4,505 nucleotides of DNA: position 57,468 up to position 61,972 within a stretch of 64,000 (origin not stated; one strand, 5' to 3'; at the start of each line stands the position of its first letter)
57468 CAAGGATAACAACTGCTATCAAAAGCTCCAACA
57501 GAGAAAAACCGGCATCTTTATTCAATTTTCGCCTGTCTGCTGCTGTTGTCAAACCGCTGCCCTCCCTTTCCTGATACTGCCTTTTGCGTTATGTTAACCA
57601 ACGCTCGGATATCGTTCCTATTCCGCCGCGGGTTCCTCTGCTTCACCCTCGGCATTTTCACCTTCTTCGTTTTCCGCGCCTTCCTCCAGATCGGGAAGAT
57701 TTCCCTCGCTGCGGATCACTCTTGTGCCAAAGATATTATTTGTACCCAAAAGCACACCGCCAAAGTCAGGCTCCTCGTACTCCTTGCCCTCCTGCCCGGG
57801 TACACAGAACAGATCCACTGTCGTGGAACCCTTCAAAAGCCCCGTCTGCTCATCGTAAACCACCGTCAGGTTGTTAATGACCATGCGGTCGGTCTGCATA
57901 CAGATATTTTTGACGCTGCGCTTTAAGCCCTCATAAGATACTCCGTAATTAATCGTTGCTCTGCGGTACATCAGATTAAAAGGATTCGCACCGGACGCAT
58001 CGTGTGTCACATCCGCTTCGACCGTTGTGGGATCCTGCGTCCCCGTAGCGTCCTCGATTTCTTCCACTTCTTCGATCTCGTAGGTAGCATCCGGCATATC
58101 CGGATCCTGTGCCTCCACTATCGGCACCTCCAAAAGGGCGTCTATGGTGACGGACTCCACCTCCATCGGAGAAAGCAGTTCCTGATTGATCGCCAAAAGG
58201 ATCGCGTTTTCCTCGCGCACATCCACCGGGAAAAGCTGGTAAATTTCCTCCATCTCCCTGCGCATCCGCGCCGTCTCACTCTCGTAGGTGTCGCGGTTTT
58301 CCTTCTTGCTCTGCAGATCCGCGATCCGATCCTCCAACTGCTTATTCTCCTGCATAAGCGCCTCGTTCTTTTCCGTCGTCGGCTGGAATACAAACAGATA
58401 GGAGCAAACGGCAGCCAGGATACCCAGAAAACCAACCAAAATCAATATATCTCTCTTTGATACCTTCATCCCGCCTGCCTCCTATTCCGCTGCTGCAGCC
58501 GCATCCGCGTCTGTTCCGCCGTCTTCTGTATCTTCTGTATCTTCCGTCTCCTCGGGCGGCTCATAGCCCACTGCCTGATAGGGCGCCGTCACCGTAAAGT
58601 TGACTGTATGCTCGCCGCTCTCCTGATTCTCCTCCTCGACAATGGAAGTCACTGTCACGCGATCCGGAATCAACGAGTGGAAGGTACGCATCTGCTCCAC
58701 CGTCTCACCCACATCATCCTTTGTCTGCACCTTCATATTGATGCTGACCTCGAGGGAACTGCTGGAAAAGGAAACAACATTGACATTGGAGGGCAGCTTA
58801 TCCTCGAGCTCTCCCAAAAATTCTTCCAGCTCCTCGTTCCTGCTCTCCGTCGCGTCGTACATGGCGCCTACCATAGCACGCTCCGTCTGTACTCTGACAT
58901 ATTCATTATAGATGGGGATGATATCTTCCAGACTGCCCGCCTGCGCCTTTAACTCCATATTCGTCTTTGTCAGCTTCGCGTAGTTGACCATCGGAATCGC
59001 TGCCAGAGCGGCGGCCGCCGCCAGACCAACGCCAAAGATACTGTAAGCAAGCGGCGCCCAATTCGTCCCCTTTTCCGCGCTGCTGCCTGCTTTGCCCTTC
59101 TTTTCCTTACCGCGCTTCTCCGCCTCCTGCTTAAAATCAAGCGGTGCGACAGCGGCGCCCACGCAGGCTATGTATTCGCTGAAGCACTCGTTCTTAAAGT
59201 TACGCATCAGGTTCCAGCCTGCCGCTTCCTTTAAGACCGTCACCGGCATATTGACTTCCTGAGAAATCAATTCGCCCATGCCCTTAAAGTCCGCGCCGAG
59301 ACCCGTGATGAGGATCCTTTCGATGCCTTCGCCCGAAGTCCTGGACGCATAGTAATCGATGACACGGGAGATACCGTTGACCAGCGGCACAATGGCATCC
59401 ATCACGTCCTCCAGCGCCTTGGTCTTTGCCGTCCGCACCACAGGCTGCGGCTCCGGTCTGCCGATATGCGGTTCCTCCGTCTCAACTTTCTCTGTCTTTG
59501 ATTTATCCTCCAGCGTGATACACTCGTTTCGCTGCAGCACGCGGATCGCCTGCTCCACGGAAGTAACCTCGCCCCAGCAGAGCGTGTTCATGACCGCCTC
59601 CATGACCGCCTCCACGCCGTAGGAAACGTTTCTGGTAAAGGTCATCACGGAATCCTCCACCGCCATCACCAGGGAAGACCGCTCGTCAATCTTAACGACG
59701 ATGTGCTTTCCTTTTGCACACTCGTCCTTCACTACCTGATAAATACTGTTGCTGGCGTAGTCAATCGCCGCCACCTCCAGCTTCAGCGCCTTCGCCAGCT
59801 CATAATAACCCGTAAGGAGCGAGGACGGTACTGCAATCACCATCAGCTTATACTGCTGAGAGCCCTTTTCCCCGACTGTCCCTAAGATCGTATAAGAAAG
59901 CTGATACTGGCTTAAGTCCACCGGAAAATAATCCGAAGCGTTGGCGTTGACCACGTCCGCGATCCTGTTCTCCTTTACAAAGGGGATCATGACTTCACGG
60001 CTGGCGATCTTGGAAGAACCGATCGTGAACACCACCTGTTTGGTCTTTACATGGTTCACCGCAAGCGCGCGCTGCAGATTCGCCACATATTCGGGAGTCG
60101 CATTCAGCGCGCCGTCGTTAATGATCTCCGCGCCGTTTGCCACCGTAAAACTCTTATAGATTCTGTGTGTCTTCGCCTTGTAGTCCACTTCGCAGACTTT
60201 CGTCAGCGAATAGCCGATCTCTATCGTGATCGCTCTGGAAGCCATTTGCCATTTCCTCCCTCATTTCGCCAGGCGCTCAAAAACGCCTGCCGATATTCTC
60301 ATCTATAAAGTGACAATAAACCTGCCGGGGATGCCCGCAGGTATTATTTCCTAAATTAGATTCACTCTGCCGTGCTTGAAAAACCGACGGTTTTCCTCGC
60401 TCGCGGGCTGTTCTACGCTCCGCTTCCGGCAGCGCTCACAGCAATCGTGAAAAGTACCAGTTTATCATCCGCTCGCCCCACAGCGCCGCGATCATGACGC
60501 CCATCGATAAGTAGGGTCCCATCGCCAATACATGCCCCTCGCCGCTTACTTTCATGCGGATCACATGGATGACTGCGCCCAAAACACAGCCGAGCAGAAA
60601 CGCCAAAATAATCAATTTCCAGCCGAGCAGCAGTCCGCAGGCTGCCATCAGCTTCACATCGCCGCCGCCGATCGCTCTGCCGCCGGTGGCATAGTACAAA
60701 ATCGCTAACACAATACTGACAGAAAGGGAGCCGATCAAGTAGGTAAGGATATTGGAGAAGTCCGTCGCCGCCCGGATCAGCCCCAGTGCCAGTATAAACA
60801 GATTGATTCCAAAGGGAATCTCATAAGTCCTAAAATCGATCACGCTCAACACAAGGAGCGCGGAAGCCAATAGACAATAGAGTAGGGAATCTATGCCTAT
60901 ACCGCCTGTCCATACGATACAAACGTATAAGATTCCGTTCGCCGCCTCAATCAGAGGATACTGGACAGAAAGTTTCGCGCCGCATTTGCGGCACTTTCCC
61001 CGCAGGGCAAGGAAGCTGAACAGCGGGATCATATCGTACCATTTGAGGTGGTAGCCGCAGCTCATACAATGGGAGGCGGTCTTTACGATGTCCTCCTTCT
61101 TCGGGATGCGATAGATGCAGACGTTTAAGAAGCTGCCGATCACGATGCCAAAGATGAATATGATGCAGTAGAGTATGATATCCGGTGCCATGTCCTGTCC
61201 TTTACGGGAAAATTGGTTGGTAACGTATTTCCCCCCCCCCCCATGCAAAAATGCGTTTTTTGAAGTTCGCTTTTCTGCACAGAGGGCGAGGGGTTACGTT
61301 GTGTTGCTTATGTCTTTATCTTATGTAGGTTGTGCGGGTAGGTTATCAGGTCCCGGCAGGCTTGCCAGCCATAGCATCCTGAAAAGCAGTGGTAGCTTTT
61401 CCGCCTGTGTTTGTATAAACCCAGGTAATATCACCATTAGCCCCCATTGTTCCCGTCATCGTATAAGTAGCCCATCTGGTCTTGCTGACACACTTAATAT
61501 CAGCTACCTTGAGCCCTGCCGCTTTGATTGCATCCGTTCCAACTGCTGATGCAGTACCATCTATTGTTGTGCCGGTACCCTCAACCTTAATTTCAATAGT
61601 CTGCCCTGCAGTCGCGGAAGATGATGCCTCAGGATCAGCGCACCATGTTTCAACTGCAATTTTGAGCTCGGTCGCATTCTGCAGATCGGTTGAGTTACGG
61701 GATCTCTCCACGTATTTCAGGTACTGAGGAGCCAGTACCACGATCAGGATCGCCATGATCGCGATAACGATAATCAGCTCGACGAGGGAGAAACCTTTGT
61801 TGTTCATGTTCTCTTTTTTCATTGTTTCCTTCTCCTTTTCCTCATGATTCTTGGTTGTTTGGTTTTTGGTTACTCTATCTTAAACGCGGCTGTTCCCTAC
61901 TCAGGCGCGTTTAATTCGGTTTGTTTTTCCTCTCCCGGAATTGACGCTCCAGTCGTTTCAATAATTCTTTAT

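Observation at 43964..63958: Type IV pilus-like locus whose minor-pilin block is made of giant modular proteins and ends in a ~1873-aa stalked protein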

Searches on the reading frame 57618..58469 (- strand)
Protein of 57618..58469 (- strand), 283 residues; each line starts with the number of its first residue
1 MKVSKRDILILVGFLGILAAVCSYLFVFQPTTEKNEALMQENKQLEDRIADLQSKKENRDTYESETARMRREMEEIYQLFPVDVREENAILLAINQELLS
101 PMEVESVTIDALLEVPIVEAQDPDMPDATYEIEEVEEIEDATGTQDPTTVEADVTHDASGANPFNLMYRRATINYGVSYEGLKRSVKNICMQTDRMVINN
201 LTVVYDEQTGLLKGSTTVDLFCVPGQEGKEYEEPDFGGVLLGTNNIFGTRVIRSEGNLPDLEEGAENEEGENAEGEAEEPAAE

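Call 4: search_protein_families(library=pfam, proteins=[window:57618-58469:-], max_evalue=0.1)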
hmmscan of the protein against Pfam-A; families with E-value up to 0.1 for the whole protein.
window:57618-58469:- (283 aa): 3 families
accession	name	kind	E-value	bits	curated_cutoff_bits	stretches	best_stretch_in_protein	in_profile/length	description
PF22031.2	MCP_V20_C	-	0.0018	18.2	27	1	196-250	54-108/171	Major capsid protein V20 C-terminal domain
PF15981.10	EAV_GP5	-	0.0075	17.1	27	1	187-217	31-60/80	Envelope glycoprotein GP 5 of equine arteritis virus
PF04977.20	DivIC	-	0.099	12.9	28.9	0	32-71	30-65/80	Septum formation initiator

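Call 5: search_protein_families(library=ncbifam, proteins=[window:57618-58469:-], max_evalue=0.1)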
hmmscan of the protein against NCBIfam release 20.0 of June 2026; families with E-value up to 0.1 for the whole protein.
window:57618-58469:- (283 aa): 4 families
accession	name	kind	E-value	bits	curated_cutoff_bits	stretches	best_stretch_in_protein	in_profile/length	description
NF010532.0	PRK13922.9-3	equivalog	0.014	14.5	243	1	32-81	64-110/280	rod shape-determining protein MreC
NF043058.1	T4SS_LegC2C7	subfamily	0.022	13.8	350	1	32-105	135-207/348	LegC2/C7 family Dot/Icm T4SS effector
NF010405.0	PRK13831.1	subfamily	0.026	13.4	386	1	27-110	90-171/433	IncP-type conjugal transfer protein TrbI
NF040576.1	T2SS_GspM_XpsM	equivalog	0.054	13.1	60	1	14-75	6-67/180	type II secretion system protein GspM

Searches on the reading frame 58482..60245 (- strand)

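Call 4: search_protein_families(library=pfam, proteins=[window:58482-60245:-], max_evalue=0.1)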
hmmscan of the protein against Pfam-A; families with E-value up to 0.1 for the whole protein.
window:58482-60245:- (587 aa): 2 families
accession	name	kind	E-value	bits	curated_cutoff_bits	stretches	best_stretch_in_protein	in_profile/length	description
PF11104.14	PilM_2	-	5.9e-15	55.5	27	2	8-220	2-221/340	Type IV pilus assembly protein PilM;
PF05137.18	PilN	-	0.026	15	22.8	1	476-554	2-76/78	Fimbrial assembly protein (PilN)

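Call 5: search_protein_families(library=ncbifam, proteins=[window:58482-60245:-], max_evalue=0.1)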
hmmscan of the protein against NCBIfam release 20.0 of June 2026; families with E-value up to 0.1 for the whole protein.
window:58482-60245:- (587 aa): 3 families
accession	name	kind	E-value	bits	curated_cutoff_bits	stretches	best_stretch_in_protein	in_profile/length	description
TIGR01175.1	pilM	subfamily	4.8e-24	85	133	1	3-339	3-314/348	type IV pilus assembly protein PilM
NF045709.1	Amuc_1101_fam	equivalog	4.3e-11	42.4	650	2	40-218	39-216/608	Amuc_1101 family PilM-like pilus complex protein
NF010540.1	PRK13929.1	exception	0.015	14.4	515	1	280-339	250-310/334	rod-share determining protein MreBH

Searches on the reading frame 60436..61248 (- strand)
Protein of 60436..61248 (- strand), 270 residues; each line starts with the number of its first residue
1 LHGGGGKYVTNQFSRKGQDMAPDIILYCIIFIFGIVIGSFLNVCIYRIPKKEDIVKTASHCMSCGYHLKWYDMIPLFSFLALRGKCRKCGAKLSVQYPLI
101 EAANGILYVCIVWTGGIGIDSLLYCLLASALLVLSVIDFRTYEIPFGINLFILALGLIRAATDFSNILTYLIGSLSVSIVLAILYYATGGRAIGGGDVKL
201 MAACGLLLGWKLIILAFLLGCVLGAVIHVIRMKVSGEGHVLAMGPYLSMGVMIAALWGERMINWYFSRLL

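Call 4: search_protein_families(library=pfam, proteins=[window:60436-61248:-], max_evalue=0.1)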
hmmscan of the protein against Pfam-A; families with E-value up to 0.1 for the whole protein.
window:60436-61248:- (270 aa): 5 families
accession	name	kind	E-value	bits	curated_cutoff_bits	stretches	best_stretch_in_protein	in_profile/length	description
PF06750.18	A24_N_bact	-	6.4e-35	119.5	23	1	32-114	1-83/84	Bacterial Peptidase A24 N-terminal domain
PF01478.23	Peptidase_A24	-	3e-20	73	26.5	1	125-227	1-102/104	Type IV leader peptidase family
PF12773.13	DZR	-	0.027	15.1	27.3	1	53-95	7-36/45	Double zinc ribbon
PF13240.11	Zn_Ribbon_1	-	0.073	13.3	25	0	85-93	1-9/23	zinc-ribbon domain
PF21202.3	SLX1_C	-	0.077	13.8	27.2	0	51-74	42-65/65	Structure-specific endonuclease subunit SLX1, C-terminal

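Call 5: search_protein_families(library=ncbifam, proteins=[window:60436-61248:-], max_evalue=0.1)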
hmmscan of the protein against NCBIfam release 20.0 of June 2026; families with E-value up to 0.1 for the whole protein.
window:60436-61248:- (270 aa): 1 family
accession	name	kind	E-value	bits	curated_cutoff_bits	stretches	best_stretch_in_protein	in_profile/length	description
TIGR04104.1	cxxc_20_cxxc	subfamily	0.011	16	45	1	60-136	2-81/93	TIGR04104 family putative zinc finger protein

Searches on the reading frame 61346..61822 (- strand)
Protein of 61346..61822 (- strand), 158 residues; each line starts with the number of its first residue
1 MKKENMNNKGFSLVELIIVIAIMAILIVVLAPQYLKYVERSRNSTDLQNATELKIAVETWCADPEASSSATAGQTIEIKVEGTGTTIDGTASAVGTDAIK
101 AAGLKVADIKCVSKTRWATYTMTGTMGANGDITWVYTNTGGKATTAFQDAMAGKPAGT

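Call 4: search_protein_families(library=pfam, proteins=[window:61346-61822:-], max_evalue=0.1)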
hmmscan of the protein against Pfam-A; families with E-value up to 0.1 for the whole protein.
window:61346-61822:- (158 aa): 2 families
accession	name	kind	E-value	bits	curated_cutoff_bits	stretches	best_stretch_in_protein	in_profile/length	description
PF07963.17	N_methyl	-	2.1e-08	33.8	21.2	1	6-30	2-26/27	Prokaryotic N-terminal methylation motif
PF06365.17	CD34_antigen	-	0.00045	20.7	26.3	1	4-108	95-201/204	CD34/Podocalyxin family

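Call 5: search_protein_families(library=ncbifam, proteins=[window:61346-61822:-], max_evalue=0.1)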
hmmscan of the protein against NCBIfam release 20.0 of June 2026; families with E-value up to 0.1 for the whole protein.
window:61346-61822:- (158 aa): 15 families
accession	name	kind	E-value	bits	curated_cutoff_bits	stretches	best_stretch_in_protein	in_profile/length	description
NF007862.0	PRK10574.1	equivalog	9.1e-10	38.8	138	1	6-75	2-71/145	prepilin peptidase-dependent pilin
NF041775.1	typeIV_PilA_Myxo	equivalog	2.1e-09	37.7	400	1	5-139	7-139/214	type IV pilin protein PilA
TIGR02532.1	IV_pilin_GFxxxE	domain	1.2e-06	28.1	16.3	1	9-30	2-23/24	prepilin-type N-terminal cleavage/methylation domain-containing protein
TIGR01710.1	typeII_sec_gspG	equivalog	1.5e-06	28.2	88.85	1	9-63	1-55/134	type II secretion system major pseudopilin GspG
NF041013.1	T4P_ComGE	equivalog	1.1e-05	25.5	49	1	7-59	2-55/83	competence type IV pilus minor pilin ComGE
NF040999.1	pilin_ComGC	equivalog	0.00023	21.3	75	1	9-37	2-30/84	competence type IV pilus major pilin ComGC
NF007800.0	PRK10506.1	equivalog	0.00042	20.2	158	1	3-43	3-43/163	prepilin peptidase-dependent protein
NF007848.0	PRK10557.1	equivalog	0.0023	17.2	120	1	3-45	5-47/192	prepilin peptidase-dependent protein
TIGR01711.1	gspJ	equivalog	0.0045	16.8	64.85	1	9-56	1-49/192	type II secretion system minor pseudopilin GspJ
TIGR01708.2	typeII_sec_gspH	equivalog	0.0073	16.3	80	1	9-31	2-24/169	type II secretion system minor pseudopilin GspH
TIGR02596.1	TIGR02596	subfamily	0.015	15.4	70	1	11-39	1-32/196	Verru_Chthon cassette protein D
NF041002.1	pilin_ComGF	equivalog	0.016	15.4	80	1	8-59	1-51/139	competence type IV pilus minor pilin ComGF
TIGR02599.1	TIGR02599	subfamily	0.032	13.5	256.5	1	10-32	1-23/361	Verru_Chthon cassette protein C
NF040982.1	ComGD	equivalog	0.052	14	70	1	8-41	1-37/139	competence type IV pilus minor pilin ComGD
NF007660.0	PRK10332.1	equivalog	0.081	13.4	86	0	4-32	4-32/107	prepilin-type N-terminal cleavage/methylation domain-containing protein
